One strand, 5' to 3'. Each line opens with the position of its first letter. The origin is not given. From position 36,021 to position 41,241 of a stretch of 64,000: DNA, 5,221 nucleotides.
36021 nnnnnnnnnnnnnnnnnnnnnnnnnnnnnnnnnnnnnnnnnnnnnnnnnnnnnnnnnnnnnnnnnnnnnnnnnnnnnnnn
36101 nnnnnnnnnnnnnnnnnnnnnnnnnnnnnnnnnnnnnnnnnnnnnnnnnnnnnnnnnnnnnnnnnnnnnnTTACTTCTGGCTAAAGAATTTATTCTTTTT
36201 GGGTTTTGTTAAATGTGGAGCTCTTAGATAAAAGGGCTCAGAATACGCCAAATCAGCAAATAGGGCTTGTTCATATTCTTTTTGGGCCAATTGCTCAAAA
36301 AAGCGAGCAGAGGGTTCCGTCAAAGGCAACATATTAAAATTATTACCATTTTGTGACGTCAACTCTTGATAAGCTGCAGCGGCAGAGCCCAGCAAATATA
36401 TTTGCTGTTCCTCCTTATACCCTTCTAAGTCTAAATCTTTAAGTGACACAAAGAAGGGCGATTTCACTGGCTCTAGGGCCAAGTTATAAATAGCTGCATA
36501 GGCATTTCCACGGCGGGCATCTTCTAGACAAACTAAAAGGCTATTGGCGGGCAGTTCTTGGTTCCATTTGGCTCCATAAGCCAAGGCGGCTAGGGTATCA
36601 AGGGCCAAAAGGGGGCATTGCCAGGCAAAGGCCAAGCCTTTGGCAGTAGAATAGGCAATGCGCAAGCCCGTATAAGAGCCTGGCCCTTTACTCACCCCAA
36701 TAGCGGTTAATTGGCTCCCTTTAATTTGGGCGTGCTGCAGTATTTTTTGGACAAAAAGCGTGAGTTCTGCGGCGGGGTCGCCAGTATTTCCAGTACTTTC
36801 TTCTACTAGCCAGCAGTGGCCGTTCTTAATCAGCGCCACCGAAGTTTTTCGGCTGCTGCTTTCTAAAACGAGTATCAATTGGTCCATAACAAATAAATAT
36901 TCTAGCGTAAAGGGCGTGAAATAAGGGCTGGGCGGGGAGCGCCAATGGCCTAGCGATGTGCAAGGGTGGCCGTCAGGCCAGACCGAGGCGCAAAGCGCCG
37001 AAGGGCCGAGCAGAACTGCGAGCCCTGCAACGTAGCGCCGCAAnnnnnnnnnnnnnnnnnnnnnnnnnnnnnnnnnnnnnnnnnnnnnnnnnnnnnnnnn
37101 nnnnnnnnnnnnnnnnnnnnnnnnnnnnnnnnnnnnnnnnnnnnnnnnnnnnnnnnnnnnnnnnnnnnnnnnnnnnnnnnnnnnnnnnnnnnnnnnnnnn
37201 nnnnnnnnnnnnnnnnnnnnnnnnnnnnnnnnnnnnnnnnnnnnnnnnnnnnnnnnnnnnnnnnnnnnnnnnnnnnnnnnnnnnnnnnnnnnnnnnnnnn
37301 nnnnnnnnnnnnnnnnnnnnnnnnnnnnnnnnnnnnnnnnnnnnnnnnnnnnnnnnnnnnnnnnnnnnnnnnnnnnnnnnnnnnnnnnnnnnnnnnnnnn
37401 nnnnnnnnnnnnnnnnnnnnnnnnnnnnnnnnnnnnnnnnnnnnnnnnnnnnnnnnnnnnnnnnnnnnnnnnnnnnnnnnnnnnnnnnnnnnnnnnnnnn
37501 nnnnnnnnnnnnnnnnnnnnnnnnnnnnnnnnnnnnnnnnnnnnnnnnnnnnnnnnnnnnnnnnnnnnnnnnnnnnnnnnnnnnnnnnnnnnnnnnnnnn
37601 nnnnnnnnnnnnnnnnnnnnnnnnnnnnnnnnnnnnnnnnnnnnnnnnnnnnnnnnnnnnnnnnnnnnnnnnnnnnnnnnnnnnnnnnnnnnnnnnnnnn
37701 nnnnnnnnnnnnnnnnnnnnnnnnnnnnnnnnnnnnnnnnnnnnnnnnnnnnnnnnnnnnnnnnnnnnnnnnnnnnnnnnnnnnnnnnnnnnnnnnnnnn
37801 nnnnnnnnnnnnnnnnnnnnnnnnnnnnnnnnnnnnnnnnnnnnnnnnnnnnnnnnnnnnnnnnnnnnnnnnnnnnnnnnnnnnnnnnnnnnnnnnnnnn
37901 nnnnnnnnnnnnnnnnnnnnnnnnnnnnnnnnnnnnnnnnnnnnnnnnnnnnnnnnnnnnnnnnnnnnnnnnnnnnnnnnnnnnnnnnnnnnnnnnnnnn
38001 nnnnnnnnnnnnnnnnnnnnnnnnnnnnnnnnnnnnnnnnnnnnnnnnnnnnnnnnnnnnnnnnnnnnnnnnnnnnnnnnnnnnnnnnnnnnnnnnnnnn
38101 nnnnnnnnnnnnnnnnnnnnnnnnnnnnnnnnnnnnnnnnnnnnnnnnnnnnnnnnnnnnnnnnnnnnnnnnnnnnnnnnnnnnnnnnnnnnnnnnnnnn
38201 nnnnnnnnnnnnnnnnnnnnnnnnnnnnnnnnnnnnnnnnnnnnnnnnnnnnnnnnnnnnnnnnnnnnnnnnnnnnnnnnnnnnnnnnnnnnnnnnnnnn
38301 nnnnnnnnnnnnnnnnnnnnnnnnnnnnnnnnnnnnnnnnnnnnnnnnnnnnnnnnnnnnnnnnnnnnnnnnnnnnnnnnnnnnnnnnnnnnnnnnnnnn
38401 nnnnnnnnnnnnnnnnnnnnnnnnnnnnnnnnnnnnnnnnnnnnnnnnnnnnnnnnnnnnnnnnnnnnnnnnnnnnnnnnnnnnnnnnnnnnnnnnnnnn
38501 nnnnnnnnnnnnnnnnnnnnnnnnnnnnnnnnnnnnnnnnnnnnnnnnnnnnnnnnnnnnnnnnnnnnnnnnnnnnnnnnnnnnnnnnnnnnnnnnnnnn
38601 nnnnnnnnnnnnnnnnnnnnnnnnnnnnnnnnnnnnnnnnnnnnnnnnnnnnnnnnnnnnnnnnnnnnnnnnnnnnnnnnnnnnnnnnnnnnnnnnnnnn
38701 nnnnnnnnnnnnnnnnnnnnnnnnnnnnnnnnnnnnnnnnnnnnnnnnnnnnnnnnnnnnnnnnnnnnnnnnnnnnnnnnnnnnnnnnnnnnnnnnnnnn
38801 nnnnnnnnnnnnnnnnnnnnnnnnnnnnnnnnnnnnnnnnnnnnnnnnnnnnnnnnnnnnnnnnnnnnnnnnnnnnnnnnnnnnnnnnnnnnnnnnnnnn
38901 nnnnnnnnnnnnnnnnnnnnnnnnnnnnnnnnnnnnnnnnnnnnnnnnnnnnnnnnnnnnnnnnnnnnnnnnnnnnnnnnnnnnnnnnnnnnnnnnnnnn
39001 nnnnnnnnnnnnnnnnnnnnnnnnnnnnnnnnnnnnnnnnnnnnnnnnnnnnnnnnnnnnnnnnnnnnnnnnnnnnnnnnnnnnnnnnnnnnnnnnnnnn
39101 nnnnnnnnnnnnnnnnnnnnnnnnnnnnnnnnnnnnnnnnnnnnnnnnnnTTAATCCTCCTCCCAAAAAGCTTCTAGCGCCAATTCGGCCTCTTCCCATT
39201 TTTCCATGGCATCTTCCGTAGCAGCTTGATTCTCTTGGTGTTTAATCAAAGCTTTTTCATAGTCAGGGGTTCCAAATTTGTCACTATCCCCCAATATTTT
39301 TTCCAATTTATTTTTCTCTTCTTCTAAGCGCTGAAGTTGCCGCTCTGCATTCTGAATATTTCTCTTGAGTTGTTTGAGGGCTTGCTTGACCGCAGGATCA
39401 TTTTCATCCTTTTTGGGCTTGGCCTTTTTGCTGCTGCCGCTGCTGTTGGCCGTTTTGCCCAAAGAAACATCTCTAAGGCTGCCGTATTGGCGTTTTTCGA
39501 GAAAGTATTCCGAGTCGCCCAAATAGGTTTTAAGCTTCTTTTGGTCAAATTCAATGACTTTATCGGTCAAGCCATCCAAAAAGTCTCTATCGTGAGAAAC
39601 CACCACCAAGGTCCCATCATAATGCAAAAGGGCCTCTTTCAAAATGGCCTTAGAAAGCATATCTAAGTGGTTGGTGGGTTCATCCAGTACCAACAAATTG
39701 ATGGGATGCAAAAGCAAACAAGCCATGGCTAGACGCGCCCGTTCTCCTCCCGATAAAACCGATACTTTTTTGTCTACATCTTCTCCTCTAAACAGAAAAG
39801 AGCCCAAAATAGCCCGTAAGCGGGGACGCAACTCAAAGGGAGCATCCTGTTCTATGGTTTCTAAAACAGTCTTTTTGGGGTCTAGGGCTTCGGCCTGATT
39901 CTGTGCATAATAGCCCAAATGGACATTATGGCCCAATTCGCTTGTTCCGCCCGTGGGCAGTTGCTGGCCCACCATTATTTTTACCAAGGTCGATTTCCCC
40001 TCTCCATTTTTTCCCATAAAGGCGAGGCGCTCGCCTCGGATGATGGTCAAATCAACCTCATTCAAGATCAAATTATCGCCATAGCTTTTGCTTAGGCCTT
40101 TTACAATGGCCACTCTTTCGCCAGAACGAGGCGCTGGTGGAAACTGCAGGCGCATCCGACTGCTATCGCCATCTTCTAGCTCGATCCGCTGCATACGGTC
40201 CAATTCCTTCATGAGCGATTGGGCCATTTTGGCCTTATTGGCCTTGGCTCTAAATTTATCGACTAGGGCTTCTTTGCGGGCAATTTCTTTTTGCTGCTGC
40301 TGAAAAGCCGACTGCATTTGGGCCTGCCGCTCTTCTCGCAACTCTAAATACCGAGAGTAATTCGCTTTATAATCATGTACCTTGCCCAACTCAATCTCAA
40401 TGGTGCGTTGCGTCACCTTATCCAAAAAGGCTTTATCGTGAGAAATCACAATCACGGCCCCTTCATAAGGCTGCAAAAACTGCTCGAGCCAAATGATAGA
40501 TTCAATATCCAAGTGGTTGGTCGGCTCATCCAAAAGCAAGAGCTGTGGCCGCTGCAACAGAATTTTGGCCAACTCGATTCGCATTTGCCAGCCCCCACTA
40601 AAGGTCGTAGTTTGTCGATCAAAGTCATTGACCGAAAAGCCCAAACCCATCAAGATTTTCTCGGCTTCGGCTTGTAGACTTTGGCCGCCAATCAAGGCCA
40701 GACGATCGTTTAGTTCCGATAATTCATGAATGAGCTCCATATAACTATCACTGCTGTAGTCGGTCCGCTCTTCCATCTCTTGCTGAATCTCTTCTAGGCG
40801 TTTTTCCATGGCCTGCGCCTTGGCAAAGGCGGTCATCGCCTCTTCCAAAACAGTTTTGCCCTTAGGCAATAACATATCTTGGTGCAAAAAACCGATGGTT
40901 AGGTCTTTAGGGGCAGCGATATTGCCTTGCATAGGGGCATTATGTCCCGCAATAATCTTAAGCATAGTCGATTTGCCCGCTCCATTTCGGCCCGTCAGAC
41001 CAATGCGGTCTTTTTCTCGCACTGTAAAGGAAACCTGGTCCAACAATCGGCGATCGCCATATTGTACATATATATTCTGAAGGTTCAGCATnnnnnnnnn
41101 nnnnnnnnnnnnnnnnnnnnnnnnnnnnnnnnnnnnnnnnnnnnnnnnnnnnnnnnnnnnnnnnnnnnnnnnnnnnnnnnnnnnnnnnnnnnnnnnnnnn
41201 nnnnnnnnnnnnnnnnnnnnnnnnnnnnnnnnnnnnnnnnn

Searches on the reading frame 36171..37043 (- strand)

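Call 46: search_protein_families(library=pfam, proteins=[window:36171-37043:-], max_evalue=0.001)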
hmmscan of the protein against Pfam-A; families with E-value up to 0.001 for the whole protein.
window:36171-37043:- (290 aa): 1 family
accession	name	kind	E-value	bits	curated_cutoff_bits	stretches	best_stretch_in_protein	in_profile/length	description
PF00814.31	TsaD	-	5.1e-23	82.5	24.8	1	93-253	32-194/264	tRNA N6-adenosine threonylcarbamoyltransferase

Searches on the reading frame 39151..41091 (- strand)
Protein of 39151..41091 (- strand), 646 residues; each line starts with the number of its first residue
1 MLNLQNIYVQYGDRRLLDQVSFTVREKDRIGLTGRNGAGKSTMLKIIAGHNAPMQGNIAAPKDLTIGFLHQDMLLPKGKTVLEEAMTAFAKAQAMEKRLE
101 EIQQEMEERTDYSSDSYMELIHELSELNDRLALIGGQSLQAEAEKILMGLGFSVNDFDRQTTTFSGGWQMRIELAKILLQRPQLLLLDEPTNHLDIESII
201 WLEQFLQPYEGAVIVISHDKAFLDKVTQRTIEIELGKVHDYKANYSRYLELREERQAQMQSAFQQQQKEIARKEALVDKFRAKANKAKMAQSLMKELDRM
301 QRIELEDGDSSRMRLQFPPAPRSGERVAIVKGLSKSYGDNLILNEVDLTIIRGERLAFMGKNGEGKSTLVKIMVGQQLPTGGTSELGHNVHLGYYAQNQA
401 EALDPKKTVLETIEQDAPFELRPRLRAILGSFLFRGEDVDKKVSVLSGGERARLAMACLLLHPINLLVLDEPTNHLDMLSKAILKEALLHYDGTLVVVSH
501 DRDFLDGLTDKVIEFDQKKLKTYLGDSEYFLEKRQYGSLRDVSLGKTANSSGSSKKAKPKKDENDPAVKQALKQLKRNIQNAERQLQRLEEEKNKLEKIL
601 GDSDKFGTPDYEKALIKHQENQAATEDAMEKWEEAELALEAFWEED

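Call 11: find_encoding_contigs(protein=window:39151-41091:-, flank=3000, max_places=4)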
Protein window:39151-41091:- (646 aa): no gene with exactly this product is on record in the collection.

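Call 13: find_homologous_proteins(query=window:39151-41091:-, max_evalue=1e-50)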
Query window:39151-41091:- (646 aa): 8000 proteins with E <= 1e-50 among 8000 candidates; the best 120 are listed.
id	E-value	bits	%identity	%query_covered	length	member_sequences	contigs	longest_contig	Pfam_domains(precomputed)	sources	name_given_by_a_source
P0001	0.0e+0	1407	99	100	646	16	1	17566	PF00005.34,PF00350.30,PF13555.13,PF02463.26,PF13304.13,PF12848.14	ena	-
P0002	0.0e+0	1388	98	100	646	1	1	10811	PF00005.34,PF00350.30,PF13555.13,PF02463.26,PF13304.13,PF12848.14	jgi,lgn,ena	-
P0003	0.0e+0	1061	74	100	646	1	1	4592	PF00005.34,PF00350.30,PF13555.13,PF02463.26,PF13304.13,PF12848.14,PF16326.11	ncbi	-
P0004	0.0e+0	1046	73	98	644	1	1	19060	PF00005.34,PF13555.13,PF02463.26,PF13304.13,PF12848.14,PF16326.11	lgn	-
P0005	0.0e+0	1043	73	96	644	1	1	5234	PF00005.34,PF13555.13,PF03193.23,PF02463.26,PF13304.13,PF12848.14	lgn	-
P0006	0.0e+0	1042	73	96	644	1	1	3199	PF00005.34,PF13555.13,PF03193.23,PF02463.26,PF13304.13,PF12848.14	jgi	jgi:ATP-binding cassette subfamily F protein 3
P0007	0.0e+0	1042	73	96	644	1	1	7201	PF00005.34,PF13555.13,PF03193.23,PF02463.26,PF13304.13,PF12848.14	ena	-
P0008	0.0e+0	1042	73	99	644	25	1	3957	PF00005.34,PF13555.13,PF03193.23,PF02463.26,PF13304.13,PF12848.14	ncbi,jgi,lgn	jgi:ATP-binding cassette subfamily F protein 3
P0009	0.0e+0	1042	73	96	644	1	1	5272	PF00005.34,PF13555.13,PF03193.23,PF02463.26,PF13304.13,PF12848.14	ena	-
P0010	0.0e+0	1042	73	96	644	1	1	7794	PF00005.34,PF13555.13,PF03193.23,PF02463.26,PF13304.13,PF12848.14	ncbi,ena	-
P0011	0.0e+0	1041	73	96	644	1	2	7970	PF00005.34,PF13555.13,PF03193.23,PF02463.26,PF13304.13,PF12848.14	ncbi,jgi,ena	jgi:ATP-binding cassette subfamily F protein 3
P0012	0.0e+0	1041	73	96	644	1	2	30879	PF00005.34,PF13555.13,PF03193.23,PF02463.26,PF13304.13,PF12848.14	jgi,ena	jgi:ATP-binding cassette subfamily F protein 3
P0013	0.0e+0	1041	72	99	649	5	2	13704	PF00005.34,PF13555.13,PF03193.23,PF02463.26,PF13304.13,PF12848.14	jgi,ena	jgi:ATP-binding cassette subfamily F protein 3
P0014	0.0e+0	1040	73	96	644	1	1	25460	PF00005.34,PF13555.13,PF03193.23,PF02463.26,PF13304.13,PF12848.14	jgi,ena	-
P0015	0.0e+0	1040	73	96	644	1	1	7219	PF00005.34,PF13555.13,PF03193.23,PF02463.26,PF13304.13,PF12848.14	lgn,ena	-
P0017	0.0e+0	1034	71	98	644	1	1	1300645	PF00005.34,PF13555.13,PF02463.26,PF13304.13,PF12848.14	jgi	jgi:ATP-binding cassette subfamily F protein 3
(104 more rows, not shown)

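Call 14: find_encoding_contigs(protein=P0001, flank=10000, max_places=3)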
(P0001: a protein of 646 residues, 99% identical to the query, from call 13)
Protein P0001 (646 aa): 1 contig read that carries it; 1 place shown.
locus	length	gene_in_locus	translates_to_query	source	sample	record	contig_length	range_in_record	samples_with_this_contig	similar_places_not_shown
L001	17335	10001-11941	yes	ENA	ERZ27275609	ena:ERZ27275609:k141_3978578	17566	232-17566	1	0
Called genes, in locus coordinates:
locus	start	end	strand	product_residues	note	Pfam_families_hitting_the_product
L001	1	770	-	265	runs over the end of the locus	PF01678:DAP_epimerase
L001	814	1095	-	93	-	-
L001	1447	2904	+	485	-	PF00089:Trypsin, PF13365:Trypsin_2, PF00595:PDZ, PF12812:PDZ_1 (faint), PF13180:PDZ_2, PF17820:PDZ_6 (weak)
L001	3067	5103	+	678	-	PF07676:PD40 (faint), PF00691:OmpA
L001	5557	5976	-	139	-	-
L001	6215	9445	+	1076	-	PF00041:fn3 (weak), PF00629:MAM (weak), PF00041:fn3 (weak), PF18962:Por_Secre_tail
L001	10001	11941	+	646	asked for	PF00005:ABC_tran, PF02463:SMC_N (faint), PF13555:AAA_29 (faint), PF00350:Dynamin_N (faint), PF13304:AAA_21 (faint), PF12848:ABC_tran_Xtn, PF00005:ABC_tran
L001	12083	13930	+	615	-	PF00575:S1 (weak), PF21710:Spt6_S1 (faint), PF13509:S1_2 (faint), PF00575:S1, PF23459:S1_RRP5 (weak), PF00575:S1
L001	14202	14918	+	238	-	PF00814:TsaD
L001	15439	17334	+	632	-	?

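Call 15: find_encoding_contigs(protein=P0002, flank=10000, max_places=3)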
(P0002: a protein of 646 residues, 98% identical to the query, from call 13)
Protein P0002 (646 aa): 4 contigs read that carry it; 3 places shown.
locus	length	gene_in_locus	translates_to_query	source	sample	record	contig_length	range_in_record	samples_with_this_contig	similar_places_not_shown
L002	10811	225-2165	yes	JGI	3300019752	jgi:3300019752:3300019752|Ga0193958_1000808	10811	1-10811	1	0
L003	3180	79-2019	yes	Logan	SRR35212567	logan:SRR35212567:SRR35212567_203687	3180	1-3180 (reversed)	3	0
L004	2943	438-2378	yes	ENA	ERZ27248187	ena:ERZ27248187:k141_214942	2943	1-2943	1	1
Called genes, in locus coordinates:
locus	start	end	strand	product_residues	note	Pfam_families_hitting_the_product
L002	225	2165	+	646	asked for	PF00005:ABC_tran, PF02463:SMC_N (faint), PF13555:AAA_29 (faint), PF00350:Dynamin_N (faint), PF13304:AAA_21 (faint), PF12848:ABC_tran_Xtn, PF00005:ABC_tran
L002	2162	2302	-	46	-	-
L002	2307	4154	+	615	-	PF00575:S1 (weak), PF21710:Spt6_S1 (faint), PF13509:S1_2 (faint), PF00575:S1, PF23459:S1_RRP5 (weak), PF00575:S1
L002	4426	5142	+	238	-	PF00814:TsaD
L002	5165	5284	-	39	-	-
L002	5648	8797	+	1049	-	PF13176:TPR_7 (faint), PF13424:TPR_12 (faint), PF13428:TPR_14 (faint), PF13525:YfiO (faint), PF12895:ANAPC3, PF13432:TPR_16, PF14559:TPR_19 (weak), PF13174:TPR_6 (weak), +3 more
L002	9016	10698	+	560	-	-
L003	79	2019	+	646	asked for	PF00005:ABC_tran, PF02463:SMC_N (faint), PF13555:AAA_29 (faint), PF00350:Dynamin_N (faint), PF13304:AAA_21 (faint), PF12848:ABC_tran_Xtn, PF00005:ABC_tran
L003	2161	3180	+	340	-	?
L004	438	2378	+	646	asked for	PF00005:ABC_tran, PF02463:SMC_N (faint), PF13555:AAA_29 (faint), PF00350:Dynamin_N (faint), PF13304:AAA_21 (faint), PF12848:ABC_tran_Xtn, PF00005:ABC_tran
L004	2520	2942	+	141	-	?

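Call 16: find_encoding_contigs(protein=P0017, flank=10000, max_places=2)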
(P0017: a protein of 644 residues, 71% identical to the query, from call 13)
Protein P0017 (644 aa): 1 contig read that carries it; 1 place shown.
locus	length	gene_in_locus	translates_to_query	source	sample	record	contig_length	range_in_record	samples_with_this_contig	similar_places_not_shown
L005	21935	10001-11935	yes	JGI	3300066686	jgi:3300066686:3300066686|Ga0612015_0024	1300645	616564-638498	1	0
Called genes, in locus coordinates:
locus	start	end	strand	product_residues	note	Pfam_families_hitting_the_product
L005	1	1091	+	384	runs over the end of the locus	-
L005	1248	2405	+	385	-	-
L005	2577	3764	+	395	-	-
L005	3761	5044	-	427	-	PF00158:Sigma54_activat, PF14532:Sigma54_activ_2, PF07724:AAA_2, PF07728:AAA_5 (weak), PF25601:AAA_lid_14, PF02954:HTH_8, PF18024:HTH_50 (weak)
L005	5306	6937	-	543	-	-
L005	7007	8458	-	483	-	PF00919:UPF0004, PF04055:Radical_SAM, PF01938:TRAM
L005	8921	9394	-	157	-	-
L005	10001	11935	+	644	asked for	PF00005:ABC_tran, PF13555:AAA_29 (faint), PF02463:SMC_N (faint), PF13304:AAA_21 (faint), PF12848:ABC_tran_Xtn, PF00005:ABC_tran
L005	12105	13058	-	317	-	PF16138:DUF4846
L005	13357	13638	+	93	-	-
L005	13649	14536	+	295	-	PF13620:CarboxypepD_reg (weak), PF13715:CarbopepD_reg_2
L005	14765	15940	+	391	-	PF23598:LRR_14, PF13855:LRR_8 (weak), PF12799:LRR_4 (weak), PF23598:LRR_14, PF23211:LRR_LRWD1 (weak), PF13855:LRR_8 (weak), PF23598:LRR_14, PF13855:LRR_8, +4 more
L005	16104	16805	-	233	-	PF01551:Peptidase_M23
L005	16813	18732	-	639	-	PF00664:ABC_membrane, PF00005:ABC_tran, PF00004:AAA (faint), PF02463:SMC_N (weak)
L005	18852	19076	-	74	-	PF03840:SecG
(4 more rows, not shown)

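Call 79: find_encoding_contigs(protein=P0012, flank=8000, max_places=2)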
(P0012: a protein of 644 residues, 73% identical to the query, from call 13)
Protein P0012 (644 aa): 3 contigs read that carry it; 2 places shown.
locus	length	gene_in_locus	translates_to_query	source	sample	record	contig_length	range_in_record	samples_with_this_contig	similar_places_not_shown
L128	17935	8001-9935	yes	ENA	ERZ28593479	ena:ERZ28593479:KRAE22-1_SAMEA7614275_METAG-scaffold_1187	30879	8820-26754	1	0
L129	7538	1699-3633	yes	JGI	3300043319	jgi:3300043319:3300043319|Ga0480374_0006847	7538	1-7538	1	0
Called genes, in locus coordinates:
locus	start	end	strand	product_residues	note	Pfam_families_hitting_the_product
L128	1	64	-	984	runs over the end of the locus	PF00675:Peptidase_M16 (weak), PF05193:Peptidase_M16_C, PF00675:Peptidase_M16 (weak), PF05193:Peptidase_M16_C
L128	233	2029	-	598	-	PF02771:Acyl-CoA_dh_N, PF02770:Acyl-CoA_dh_M, PF00441:Acyl-CoA_dh_1, PF08028:Acyl-CoA_dh_2, PF21263:Acyl-CoA-dh_C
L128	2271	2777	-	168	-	PF04264:YceI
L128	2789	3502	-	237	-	-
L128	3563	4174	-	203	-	PF18962:Por_Secre_tail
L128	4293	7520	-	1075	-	-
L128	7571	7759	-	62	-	-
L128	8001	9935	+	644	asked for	PF00005:ABC_tran, PF02463:SMC_N (faint), PF03193:RsgA_GTPase (faint), PF13555:AAA_29 (faint), PF13304:AAA_21 (faint), PF12848:ABC_tran_Xtn, PF00005:ABC_tran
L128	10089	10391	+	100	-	PF14114:DUF4286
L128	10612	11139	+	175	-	PF03079:ARD, PF07883:Cupin_2 (weak), PF00190:Cupin_1 (faint)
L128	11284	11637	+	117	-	PF02261:Asp_decarbox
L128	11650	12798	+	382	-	PF03706:LPG_synthase_TM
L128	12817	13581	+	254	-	PF01026:TatD_DNase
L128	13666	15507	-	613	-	PF25145:NfeD1b_N (faint), PF01343:Peptidase_S49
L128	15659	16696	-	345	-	PF03435:Sacchrp_dh_NADP, PF13460:NAD_binding_10 (weak)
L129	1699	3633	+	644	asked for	PF00005:ABC_tran, PF02463:SMC_N (faint), PF03193:RsgA_GTPase (faint), PF13555:AAA_29 (faint), PF13304:AAA_21 (faint), PF12848:ABC_tran_Xtn, PF00005:ABC_tran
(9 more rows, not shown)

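Call 80: find_encoding_contigs(protein=P0004, flank=8000, max_places=2)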
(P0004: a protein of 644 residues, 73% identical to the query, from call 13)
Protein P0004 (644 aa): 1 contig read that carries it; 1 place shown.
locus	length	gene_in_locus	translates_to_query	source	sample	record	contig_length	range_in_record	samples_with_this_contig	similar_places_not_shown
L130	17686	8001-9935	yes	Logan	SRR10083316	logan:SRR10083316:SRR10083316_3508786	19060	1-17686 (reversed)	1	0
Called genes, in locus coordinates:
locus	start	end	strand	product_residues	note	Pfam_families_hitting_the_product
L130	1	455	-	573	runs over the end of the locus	-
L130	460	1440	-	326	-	PF07804:HipA_C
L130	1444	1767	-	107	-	PF13657:Couple_hipA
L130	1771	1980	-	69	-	PF12844:HTH_19 (weak), PF13560:HTH_31 (weak), PF01381:HTH_3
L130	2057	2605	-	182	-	-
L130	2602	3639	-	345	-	PF02463:SMC_N (weak), PF13175:AAA_15, PF13476:AAA_23, PF13304:AAA_21, PF13175:AAA_15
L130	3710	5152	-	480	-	PF00919:UPF0004, PF04055:Radical_SAM, PF01938:TRAM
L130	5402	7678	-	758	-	PF26696:PTL_trimer, PF13884:Peptidase_S74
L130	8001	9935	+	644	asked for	PF00005:ABC_tran, PF02463:SMC_N (faint), PF13555:AAA_29 (faint), PF13304:AAA_21 (faint), PF12848:ABC_tran_Xtn, PF00005:ABC_tran, PF16326:ABC_tran_CTD (weak)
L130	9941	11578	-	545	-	PF21601:GldM_2nd, PF21602:GldM_3rd, PF12080:GldM_4th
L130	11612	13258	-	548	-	PF12081:GldM_1st, PF21601:GldM_2nd, PF21602:GldM_3rd (weak), PF12080:GldM_4th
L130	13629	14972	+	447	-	-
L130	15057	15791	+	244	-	-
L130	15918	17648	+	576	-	PF18911:PKD_4 (weak), PF18962:Por_Secre_tail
